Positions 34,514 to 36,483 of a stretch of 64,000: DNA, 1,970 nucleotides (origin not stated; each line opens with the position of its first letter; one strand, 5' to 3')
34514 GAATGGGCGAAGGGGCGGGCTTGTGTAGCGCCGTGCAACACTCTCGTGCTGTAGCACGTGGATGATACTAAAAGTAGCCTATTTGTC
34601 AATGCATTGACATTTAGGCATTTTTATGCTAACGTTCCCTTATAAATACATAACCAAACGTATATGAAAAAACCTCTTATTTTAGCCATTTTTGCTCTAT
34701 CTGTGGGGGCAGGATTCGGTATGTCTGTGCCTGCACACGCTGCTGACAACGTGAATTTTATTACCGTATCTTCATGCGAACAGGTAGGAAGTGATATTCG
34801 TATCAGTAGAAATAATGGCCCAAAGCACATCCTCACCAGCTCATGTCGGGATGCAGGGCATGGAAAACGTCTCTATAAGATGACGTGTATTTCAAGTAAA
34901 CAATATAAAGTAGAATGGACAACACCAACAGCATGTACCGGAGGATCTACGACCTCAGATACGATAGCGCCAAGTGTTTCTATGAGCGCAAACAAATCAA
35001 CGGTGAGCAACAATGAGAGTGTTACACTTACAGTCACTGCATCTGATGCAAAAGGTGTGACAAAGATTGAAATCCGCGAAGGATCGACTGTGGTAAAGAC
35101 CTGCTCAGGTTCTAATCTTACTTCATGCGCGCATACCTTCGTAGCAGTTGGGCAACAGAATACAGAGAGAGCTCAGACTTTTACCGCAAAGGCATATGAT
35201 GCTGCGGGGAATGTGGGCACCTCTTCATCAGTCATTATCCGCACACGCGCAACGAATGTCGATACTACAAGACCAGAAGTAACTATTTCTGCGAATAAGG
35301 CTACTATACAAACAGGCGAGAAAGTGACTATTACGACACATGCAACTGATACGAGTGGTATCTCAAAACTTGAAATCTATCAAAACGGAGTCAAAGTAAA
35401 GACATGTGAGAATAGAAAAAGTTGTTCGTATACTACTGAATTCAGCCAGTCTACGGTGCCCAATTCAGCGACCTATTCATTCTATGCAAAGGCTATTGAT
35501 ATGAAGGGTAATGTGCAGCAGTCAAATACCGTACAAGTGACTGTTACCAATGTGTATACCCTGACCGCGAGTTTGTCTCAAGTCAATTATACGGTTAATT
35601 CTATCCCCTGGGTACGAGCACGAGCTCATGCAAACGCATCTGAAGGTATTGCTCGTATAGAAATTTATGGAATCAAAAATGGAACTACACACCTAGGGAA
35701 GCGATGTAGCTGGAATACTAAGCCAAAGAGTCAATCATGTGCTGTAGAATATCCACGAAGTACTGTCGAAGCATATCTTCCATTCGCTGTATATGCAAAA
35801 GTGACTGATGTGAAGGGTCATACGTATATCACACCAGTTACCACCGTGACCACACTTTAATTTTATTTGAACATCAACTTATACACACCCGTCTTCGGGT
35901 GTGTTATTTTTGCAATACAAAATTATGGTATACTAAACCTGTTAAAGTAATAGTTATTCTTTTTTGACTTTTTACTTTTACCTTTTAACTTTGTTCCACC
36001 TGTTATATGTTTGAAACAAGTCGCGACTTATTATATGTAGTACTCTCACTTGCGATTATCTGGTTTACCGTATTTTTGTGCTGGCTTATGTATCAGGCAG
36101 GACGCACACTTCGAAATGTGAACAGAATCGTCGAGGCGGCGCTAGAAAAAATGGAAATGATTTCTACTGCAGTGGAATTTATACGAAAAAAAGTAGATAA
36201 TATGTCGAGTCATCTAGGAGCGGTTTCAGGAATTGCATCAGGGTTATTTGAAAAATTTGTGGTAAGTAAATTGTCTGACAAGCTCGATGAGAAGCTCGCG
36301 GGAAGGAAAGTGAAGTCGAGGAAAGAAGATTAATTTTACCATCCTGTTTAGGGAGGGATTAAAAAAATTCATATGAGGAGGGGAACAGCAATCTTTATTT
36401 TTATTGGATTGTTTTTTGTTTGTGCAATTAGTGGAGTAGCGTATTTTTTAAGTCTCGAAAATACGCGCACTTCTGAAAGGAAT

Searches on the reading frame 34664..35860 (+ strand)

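Call 70: search_protein_families(library=pfam, proteins=[window:34664-35860:+], max_evalue=0.001)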
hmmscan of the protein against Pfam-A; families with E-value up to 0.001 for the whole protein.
window:34664-35860:+ (398 aa): 1 family
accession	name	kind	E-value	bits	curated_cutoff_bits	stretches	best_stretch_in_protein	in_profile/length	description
PF17957.7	Big_7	-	6.7e-13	49.5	24.1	2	105-151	3-51/70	Bacterial Ig domain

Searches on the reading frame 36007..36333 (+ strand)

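Call 70: search_protein_families(library=pfam, proteins=[window:36007-36333:+], max_evalue=0.001)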
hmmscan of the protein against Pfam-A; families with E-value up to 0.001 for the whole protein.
window:36007-36333:+ (108 aa): 1 family
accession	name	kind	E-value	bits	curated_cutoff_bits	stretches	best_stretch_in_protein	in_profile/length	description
PF06103.16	DUF948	-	0.00048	20.7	37.2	1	11-66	4-59/89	Bacterial protein of unknown function (DUF948)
